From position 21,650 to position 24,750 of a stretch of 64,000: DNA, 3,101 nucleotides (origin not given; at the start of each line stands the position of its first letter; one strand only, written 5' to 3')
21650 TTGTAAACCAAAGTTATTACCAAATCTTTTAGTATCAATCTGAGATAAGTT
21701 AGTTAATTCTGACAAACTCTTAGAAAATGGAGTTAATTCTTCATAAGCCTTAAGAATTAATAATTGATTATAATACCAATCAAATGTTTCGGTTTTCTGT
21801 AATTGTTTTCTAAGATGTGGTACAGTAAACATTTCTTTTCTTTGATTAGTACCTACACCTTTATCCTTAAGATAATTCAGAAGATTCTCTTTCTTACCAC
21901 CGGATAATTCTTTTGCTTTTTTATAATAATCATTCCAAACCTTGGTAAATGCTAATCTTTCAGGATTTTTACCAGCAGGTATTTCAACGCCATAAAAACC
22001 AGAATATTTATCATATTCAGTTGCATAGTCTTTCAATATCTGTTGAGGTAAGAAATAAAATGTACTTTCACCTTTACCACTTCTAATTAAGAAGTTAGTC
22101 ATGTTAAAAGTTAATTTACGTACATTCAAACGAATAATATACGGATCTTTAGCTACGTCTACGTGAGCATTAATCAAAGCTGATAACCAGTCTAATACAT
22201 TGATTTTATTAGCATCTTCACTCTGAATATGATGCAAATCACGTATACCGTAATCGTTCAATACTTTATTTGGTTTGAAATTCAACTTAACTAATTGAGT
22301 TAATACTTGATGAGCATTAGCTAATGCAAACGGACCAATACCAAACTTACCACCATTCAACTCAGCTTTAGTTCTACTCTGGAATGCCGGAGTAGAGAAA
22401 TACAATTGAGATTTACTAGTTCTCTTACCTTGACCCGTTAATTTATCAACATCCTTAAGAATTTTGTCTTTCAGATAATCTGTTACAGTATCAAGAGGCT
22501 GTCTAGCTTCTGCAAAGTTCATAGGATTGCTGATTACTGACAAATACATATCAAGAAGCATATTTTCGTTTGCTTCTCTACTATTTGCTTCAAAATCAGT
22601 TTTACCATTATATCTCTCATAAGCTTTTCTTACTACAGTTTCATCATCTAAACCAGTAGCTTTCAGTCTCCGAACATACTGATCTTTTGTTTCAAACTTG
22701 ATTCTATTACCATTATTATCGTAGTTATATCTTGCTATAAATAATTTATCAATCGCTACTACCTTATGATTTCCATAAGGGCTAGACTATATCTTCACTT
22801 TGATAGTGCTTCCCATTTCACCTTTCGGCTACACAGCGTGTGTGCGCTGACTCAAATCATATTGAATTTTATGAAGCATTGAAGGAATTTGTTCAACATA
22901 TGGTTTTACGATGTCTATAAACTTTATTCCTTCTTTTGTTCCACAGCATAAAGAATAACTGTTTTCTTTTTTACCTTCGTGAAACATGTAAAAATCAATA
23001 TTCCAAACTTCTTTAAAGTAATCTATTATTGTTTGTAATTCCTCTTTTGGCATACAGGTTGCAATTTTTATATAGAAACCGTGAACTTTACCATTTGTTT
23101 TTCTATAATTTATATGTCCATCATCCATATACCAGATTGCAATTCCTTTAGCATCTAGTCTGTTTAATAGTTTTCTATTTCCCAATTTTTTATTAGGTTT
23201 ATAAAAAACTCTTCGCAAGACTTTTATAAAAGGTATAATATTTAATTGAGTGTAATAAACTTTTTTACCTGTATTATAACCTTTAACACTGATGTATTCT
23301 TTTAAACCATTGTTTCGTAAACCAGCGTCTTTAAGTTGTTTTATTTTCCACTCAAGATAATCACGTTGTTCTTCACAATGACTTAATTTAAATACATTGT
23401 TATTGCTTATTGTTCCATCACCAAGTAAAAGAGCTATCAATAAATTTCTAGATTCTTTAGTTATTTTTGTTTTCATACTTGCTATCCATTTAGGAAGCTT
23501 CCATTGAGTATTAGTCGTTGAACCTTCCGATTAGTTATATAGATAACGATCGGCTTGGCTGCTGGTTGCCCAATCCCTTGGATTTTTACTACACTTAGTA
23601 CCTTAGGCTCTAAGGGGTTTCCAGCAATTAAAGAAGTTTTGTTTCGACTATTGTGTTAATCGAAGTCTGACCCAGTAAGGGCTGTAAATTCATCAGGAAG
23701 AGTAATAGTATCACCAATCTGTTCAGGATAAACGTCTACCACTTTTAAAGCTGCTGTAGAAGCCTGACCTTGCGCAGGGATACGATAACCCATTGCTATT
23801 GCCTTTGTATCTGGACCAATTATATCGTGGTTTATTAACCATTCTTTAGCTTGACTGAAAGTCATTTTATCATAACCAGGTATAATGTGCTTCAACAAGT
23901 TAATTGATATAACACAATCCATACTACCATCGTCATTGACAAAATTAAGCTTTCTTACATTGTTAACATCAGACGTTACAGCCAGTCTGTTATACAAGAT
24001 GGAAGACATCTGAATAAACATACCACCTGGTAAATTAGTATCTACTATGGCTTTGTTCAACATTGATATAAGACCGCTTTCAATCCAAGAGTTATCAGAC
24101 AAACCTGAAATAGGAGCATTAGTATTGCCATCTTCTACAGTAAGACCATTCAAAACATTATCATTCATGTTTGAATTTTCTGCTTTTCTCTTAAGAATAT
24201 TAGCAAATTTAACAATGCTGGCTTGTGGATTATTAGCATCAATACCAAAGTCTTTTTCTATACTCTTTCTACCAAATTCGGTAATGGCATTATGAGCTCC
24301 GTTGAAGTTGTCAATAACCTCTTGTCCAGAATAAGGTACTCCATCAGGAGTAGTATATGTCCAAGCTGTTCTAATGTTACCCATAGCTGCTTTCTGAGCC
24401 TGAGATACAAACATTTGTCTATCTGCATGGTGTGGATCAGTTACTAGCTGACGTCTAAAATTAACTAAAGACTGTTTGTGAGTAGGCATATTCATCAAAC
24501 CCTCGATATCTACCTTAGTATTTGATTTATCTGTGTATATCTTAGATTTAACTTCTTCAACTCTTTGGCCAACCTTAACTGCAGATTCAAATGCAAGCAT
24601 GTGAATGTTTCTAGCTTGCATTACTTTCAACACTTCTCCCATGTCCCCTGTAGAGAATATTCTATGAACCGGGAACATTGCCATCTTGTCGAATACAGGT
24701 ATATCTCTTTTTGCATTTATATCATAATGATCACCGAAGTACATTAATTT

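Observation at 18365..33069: Virion RNA polymerase gene interrupted exactly within its catalytic metal-binding motif by an endonuclease-bearing intron; the spliced ORF is about 4600 codons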

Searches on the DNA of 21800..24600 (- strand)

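Call 7: search_rna_families(source=window, start=22500, end=23900, threshold=evalue, max_evalue=10, show_alignments=4)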
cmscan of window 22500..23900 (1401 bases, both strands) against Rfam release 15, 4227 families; matches with E-value up to 10: 3.
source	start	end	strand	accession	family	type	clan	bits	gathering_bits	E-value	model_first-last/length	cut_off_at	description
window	23415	23668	-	RF00028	Intron_gpI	Intron;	-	45.8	50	3.9e-10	1-253/253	no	Group I catalytic intron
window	22762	22961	-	RF00028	Intron_gpI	Intron;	-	35.9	50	3.7e-07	1-253/253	no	Group I catalytic intron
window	22945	23059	+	RF01252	snR5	Gene; snRNA; snoRNA; HACA-box;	CL00038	20.5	45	0.64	1-196/196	no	Small nucleolar RNA snR5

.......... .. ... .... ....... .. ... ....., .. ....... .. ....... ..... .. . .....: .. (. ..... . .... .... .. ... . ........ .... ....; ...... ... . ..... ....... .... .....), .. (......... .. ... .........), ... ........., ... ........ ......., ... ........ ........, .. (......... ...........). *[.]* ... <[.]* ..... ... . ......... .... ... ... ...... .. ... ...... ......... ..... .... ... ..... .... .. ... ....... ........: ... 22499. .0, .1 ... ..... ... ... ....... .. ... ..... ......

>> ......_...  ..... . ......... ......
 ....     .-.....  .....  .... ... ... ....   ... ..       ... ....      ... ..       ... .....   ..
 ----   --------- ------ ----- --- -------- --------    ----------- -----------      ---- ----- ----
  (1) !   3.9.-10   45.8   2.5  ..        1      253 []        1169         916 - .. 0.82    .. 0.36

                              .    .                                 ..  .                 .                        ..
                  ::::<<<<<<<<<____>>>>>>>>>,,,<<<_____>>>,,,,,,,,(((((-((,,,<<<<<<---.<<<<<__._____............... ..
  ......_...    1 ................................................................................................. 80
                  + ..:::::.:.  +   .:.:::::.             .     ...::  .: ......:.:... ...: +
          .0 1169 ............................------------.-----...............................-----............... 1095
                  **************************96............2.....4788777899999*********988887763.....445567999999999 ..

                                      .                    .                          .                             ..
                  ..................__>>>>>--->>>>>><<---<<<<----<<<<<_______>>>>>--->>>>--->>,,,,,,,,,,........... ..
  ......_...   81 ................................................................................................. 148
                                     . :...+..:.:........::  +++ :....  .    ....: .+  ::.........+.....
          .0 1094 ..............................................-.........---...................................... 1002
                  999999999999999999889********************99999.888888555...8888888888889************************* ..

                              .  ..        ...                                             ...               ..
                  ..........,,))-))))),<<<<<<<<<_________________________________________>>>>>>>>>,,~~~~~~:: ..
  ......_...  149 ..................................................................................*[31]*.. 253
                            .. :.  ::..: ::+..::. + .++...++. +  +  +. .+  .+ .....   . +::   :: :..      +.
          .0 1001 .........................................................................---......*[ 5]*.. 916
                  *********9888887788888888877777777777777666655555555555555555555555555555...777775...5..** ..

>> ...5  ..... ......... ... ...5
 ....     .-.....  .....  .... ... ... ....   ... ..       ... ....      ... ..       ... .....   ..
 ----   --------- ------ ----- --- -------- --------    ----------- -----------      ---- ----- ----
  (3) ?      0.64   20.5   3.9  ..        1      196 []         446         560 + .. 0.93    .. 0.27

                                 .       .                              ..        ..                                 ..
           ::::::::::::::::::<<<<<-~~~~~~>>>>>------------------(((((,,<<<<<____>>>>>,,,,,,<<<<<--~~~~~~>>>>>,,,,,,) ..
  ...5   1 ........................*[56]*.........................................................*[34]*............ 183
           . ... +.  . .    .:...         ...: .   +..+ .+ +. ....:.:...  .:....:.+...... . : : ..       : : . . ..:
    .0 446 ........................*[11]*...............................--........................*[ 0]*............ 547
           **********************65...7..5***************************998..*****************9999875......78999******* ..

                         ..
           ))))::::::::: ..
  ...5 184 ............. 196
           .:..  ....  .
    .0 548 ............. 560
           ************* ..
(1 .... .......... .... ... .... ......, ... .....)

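Call 9: search_dna_similar(query=window:21800-24600:-, collection=phages, mode=near, max_rows=30)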
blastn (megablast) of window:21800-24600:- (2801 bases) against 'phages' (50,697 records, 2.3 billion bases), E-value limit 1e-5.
Records with a match: 2; places in all: 2; records where one place covers at least 80% of the query: 0.
Best place of each record, by identity: 60-80% 2.
By first word of the organism name: uncultured 2.
By host as written in the record: - 2.
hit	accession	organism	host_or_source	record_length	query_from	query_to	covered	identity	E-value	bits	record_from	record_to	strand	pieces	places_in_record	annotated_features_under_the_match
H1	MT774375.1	uncultured phage cr50_1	human feces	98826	1848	2774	33%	78.4%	3e-167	595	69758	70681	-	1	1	DNA helicase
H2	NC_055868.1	uncultured phage cr50_1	human feces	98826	1848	2774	33%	78.4%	3e-167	595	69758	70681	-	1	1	DNA helicase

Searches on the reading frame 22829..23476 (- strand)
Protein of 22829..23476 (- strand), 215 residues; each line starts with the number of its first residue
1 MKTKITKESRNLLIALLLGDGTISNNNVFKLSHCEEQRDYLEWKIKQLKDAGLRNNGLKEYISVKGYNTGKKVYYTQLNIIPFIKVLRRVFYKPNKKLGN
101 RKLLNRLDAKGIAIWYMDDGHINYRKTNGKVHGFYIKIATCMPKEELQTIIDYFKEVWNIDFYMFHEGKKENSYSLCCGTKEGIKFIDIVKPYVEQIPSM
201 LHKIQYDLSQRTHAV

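Call 8: search_protein_families(library=pfam, proteins=[window:22829-23476:-], max_evalue=0.01)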
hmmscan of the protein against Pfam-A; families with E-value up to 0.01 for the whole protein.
window:22829-23476:- (215 aa): 1 family
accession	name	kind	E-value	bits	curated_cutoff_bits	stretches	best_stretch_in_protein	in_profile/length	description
PF03161.18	LAGLIDADG_2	-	5.4e-22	79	25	1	12-185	3-167/168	LAGLIDADG DNA endonuclease family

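Call 22: find_related_loci(query=window:22829-23476:-, collection=viral_contigs, flank=3000)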
Query window:22829-23476:- (215 aa) in viral_contigs; peptide patterns used: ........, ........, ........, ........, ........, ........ (x = any residue, [..] = any of these).
119 stretches matched a pattern; 86 encode a relative of the query (tblastn E <= 1e-3); the best 80 are kept; 79 distinct loci.
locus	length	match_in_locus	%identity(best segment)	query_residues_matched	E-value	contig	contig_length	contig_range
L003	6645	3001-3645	98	1-215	8e-143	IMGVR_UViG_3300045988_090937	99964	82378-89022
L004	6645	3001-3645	94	1-215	2e-139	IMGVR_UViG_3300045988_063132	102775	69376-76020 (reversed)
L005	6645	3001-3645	91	1-215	2e-135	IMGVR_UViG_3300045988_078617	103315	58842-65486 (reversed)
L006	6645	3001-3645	91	1-215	2e-135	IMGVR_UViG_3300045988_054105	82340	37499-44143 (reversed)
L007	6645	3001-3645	91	1-215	2e-135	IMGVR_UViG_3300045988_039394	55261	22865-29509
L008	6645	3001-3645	91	1-215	2e-135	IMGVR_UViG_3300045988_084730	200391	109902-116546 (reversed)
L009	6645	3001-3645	91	1-215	2e-135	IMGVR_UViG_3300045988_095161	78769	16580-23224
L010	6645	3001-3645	86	1-215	6e-119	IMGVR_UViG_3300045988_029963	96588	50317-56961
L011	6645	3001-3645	86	1-215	7e-119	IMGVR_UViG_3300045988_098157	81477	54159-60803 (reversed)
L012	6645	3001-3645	86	1-215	7e-119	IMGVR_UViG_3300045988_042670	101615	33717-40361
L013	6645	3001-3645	86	1-215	7e-119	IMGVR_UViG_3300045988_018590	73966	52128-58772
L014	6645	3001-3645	86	1-215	7e-119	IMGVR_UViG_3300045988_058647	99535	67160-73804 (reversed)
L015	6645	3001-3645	86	1-215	7e-119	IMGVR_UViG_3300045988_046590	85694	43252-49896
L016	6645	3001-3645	86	1-215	7e-119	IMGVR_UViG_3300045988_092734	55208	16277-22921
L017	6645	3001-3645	86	1-215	6e-118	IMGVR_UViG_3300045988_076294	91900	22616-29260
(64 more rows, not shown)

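Call 39: search_solved_structures(query=window:22829-23476:-, max_evalue=1, show_alignments=1)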
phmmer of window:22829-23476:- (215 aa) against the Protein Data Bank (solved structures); distinct sequences matched with E-value up to 1: 10.
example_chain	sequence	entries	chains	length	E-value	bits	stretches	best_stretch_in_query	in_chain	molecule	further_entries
5a0m_B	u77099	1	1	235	0.0012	21.5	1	87-212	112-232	INTRON-ENCODED ENDONUCLEASE I-SCEI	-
1r7m_A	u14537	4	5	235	0.0014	21.3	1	87-212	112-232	Intron-encoded endonuclease I-SceI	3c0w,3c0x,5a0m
3ool_A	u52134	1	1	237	0.0014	21.2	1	87-212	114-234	Intron encoded endonuclease I-SceI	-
3oor_A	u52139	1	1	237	0.0015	21.1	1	87-212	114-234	Intron encoded endonuclease I-SceI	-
1gdr_A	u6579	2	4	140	0.074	15.6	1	36-153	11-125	GAMMA DELTA-RESOLVASE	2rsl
1gdt_A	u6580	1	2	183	0.16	14.5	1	36-153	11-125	PROTEIN (GAMMA DELTA RESOLVASE)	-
5mm8_A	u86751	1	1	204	0.22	14.1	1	44-166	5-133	Serine protease SplE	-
2gm5_A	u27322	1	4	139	0.32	13.6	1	37-153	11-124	Transposon gamma-delta resolvase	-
5cy1_A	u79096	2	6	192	0.36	13.4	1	34-152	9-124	Transposon Tn3 resolvase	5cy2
1ght_A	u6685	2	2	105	0.84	12.2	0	36-121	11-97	TRANSPOSON GAMMA-DELTA RESOLVASE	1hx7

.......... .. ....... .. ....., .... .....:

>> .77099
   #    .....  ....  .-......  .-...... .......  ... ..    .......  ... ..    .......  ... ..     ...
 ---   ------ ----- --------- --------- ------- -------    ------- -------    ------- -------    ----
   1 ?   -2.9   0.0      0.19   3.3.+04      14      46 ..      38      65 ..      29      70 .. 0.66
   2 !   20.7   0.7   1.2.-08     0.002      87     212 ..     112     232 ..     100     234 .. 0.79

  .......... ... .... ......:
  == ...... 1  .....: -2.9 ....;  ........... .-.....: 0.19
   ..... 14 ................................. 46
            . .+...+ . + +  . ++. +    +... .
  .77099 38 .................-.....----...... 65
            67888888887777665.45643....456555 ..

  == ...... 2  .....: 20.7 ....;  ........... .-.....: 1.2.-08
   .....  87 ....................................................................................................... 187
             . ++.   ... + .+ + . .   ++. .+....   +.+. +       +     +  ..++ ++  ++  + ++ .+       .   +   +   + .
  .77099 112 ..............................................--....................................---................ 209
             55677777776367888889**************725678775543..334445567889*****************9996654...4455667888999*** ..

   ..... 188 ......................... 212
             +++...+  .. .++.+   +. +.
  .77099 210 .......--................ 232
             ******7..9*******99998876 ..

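Call 40: search_protein_families(library=phrogs, proteins=[window:22829-23476:-], max_evalue=0.001)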
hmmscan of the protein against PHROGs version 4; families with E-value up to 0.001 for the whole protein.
window:22829-23476:- (215 aa): 1 family
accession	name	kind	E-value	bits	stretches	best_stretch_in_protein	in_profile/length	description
phrog_11023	-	DNA, RNA and nucleotide metabolism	6.2e-22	79.2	1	4-205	2-181/185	homing endonuclease with LAGLIDADG motif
